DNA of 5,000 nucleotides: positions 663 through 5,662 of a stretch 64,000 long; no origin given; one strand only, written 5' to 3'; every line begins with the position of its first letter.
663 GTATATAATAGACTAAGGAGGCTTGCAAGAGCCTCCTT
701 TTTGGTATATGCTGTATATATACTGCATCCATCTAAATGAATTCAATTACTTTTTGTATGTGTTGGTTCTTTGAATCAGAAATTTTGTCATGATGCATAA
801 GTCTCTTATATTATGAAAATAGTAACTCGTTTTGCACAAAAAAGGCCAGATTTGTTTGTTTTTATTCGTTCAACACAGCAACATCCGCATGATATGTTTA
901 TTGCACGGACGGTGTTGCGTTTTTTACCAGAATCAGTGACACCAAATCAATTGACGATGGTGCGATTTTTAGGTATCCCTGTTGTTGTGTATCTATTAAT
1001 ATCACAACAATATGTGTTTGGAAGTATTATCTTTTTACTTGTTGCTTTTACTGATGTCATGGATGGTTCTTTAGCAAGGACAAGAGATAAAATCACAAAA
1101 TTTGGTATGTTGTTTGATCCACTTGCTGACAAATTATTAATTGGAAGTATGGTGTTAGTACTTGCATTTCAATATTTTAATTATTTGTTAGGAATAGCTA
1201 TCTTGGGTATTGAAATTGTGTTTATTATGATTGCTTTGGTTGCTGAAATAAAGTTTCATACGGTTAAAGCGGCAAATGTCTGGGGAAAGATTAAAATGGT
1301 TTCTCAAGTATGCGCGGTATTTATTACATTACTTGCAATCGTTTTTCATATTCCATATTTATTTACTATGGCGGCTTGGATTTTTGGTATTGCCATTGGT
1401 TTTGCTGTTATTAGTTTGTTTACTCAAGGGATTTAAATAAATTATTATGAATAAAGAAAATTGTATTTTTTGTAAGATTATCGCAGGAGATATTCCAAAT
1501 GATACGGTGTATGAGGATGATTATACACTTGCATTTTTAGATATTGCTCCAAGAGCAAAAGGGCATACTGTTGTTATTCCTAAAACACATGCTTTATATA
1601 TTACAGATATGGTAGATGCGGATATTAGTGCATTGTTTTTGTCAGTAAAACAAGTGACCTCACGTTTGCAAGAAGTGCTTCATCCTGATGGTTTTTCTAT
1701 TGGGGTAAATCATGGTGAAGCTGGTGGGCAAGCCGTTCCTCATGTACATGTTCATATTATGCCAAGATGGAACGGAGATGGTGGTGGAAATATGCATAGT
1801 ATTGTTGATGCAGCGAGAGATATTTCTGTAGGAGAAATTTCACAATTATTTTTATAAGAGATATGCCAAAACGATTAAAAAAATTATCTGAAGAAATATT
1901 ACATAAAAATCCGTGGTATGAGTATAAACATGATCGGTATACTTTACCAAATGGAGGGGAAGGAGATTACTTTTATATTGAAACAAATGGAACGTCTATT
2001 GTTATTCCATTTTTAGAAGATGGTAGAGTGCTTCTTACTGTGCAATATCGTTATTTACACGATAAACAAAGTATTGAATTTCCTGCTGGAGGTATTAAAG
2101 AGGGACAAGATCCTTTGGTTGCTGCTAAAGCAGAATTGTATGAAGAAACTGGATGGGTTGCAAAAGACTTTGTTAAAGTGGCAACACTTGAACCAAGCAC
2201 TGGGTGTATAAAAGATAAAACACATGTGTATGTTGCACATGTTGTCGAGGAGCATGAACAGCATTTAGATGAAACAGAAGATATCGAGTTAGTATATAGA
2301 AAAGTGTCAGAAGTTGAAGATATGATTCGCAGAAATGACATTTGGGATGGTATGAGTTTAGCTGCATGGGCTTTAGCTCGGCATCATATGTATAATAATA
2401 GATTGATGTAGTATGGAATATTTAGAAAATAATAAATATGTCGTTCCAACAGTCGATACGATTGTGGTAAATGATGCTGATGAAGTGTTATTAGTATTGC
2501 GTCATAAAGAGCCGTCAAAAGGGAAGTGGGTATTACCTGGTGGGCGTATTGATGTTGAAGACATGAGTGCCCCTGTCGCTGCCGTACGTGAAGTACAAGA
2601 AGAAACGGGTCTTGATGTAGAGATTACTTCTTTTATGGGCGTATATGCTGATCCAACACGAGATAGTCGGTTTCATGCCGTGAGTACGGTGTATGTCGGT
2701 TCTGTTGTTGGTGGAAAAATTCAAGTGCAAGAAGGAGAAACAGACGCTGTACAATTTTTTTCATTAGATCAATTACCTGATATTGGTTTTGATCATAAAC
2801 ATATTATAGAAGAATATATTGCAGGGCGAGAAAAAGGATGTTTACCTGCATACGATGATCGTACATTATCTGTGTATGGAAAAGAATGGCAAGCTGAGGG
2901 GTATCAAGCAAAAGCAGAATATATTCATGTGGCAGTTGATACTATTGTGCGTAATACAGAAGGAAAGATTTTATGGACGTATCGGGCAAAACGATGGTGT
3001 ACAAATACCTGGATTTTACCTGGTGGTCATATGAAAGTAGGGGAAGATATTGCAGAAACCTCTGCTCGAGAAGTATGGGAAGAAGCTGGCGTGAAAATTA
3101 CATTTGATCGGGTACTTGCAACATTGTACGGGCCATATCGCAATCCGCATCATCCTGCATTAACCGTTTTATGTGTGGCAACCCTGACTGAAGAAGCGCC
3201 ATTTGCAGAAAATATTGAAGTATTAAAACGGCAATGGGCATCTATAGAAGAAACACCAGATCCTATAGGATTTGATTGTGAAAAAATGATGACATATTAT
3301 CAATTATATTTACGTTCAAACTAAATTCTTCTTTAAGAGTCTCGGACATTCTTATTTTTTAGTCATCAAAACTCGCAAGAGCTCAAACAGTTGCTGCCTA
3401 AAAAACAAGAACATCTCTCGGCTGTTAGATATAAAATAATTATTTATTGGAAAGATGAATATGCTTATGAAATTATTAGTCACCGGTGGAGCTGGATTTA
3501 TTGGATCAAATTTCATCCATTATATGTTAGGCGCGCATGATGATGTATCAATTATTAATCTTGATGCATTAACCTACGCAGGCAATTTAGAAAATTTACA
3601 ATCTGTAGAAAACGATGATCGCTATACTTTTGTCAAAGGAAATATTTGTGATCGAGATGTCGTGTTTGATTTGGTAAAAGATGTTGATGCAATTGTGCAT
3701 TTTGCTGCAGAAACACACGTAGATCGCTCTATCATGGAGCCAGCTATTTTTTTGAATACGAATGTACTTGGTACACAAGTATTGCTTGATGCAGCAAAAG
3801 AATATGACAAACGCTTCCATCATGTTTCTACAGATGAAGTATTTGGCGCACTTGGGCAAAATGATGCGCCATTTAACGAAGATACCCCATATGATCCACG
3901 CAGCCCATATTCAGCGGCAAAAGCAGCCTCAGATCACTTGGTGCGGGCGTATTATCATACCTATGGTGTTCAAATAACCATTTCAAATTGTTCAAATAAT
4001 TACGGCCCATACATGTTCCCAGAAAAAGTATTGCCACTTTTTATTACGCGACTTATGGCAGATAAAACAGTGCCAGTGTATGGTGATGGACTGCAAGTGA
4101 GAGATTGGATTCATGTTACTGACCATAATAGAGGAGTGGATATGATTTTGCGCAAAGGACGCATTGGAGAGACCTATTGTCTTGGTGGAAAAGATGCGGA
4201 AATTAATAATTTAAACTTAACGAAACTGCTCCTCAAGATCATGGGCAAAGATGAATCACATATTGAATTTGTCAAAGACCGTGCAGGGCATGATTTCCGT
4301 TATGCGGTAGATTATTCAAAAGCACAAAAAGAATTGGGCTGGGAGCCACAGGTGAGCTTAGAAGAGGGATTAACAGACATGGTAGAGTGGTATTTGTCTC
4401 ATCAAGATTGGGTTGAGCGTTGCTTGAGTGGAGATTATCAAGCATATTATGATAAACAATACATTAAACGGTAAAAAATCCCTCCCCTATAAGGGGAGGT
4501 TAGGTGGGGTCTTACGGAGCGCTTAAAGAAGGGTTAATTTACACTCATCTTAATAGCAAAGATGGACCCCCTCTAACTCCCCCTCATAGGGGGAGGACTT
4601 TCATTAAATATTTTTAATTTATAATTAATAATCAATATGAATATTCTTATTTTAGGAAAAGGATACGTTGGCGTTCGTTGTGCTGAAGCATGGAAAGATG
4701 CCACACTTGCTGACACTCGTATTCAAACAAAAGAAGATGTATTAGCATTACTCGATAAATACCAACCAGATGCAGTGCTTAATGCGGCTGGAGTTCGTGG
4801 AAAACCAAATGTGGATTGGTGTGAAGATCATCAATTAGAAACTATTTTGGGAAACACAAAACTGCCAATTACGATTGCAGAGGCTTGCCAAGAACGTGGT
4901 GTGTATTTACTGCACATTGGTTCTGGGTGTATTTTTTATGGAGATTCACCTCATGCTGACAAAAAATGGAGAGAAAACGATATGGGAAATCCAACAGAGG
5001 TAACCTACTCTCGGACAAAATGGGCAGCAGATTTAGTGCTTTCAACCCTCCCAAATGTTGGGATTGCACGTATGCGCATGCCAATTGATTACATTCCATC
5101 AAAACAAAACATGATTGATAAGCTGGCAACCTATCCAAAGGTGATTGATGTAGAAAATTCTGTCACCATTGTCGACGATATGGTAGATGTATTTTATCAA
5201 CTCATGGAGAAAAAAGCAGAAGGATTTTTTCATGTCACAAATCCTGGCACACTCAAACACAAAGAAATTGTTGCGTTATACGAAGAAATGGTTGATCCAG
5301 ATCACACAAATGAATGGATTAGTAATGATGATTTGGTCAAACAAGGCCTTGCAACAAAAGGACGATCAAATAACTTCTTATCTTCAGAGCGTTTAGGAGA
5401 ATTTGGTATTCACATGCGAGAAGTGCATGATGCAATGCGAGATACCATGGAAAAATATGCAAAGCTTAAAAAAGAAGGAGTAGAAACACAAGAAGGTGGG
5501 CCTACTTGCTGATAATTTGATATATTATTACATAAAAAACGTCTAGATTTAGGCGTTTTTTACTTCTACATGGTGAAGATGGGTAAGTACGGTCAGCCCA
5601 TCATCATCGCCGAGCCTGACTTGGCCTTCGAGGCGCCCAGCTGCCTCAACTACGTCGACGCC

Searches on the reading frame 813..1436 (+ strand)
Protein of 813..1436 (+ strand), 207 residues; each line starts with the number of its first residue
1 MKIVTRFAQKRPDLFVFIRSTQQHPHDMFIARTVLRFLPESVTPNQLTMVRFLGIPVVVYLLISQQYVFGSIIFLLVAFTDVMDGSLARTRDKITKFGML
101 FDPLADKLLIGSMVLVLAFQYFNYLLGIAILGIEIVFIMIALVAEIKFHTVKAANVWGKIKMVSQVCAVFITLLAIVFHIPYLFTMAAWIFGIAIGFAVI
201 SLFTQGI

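Call 67: search_protein_families(library=pfam, proteins=[window:813-1436:+], max_evalue=0.0001)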
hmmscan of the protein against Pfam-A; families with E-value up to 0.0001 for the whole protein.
window:813-1436:+ (207 aa): 1 family
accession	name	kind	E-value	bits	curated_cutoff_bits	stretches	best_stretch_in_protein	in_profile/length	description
PF01066.26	CDP-OH_P_transf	-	7e-29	101.6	22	1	43-193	3-151/152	CDP-alcohol phosphatidyltransferase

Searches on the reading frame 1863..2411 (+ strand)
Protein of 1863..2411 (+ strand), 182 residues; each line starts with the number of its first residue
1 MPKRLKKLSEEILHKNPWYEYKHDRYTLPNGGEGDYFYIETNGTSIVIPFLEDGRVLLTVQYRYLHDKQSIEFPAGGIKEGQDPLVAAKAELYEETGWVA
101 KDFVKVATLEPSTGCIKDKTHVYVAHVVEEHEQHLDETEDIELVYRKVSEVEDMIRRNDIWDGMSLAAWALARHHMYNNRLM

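Call 67: search_protein_families(library=pfam, proteins=[window:1863-2411:+], max_evalue=0.0001)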
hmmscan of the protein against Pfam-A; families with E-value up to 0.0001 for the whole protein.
window:1863-2411:+ (182 aa): 1 family
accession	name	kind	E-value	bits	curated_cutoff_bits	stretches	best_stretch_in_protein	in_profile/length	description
PF00293.34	NUDIX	-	5.3e-12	46.3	21.1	1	46-151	7-118/134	NUDIX domain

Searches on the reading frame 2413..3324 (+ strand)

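Call 67: search_protein_families(library=pfam, proteins=[window:2413-3324:+], max_evalue=0.0001)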
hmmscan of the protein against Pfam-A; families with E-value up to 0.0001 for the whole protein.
window:2413-3324:+ (303 aa): 1 family
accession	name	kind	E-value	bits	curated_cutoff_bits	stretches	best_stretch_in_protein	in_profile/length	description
PF00293.34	NUDIX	-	5.6e-42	143.4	21.1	2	12-133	4-132/134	NUDIX domain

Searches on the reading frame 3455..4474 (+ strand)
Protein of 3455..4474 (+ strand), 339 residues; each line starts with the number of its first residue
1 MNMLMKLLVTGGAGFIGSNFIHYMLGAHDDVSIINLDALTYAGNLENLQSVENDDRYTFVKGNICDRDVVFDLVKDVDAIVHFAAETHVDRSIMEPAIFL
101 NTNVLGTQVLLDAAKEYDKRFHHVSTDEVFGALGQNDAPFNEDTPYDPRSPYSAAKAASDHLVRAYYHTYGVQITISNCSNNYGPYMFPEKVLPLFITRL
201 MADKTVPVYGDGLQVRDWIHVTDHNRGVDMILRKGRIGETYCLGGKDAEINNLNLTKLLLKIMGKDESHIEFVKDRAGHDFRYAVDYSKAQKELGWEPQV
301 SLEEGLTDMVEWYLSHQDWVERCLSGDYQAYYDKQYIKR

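Call 67: search_protein_families(library=pfam, proteins=[window:3455-4474:+], max_evalue=0.0001)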
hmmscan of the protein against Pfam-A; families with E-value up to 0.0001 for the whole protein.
window:3455-4474:+ (339 aa): 7 families
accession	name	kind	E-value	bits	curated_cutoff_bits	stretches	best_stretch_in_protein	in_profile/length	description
PF16363.11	GDP_Man_Dehyd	-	1.5e-85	288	27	1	8-309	1-332/332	GDP-mannose 4,6 dehydratase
PF01370.27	Epimerase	-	1.1e-63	215.3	20.9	1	8-244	2-240/240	NAD dependent epimerase/dehydratase family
PF04321.23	RmlD_sub_bind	-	2.7e-17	63.2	27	1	5-170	1-143/287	RmlD substrate binding domain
PF01073.25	3Beta_HSD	-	4.5e-16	59.1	22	1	8-165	1-159/280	3-beta hydroxysteroid dehydrogenase/isomerase family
PF07993.18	NAD_binding_4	-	2.3e-15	56.9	20.1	1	9-181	1-206/258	Male sterility protein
PF02719.21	Polysacc_synt_2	-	2.7e-14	53.5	20.2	1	7-128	1-130/293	Polysaccharide biosynthesis protein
PF13460.12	NAD_binding_10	-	1.7e-05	25.2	27.2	1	11-166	1-134/184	NAD(P)H-binding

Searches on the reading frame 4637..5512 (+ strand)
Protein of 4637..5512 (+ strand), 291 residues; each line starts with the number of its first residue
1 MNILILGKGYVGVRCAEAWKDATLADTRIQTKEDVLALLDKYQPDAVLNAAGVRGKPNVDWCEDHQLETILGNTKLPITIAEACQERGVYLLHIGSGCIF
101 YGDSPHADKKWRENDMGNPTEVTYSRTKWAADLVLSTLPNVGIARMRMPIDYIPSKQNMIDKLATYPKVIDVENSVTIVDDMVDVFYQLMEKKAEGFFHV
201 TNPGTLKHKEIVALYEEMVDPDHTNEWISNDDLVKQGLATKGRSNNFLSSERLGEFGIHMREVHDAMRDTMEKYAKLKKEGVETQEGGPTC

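Call 67: search_protein_families(library=pfam, proteins=[window:4637-5512:+], max_evalue=0.0001)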
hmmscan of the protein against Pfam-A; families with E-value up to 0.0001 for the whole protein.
window:4637-5512:+ (291 aa): 2 families
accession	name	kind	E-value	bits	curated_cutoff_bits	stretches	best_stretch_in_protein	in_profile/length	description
PF04321.23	RmlD_sub_bind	-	3.2e-18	66.3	27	1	1-208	1-220/287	RmlD substrate binding domain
PF01370.27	Epimerase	-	2.1e-12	47.4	20.9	1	21-135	42-153/240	NAD dependent epimerase/dehydratase family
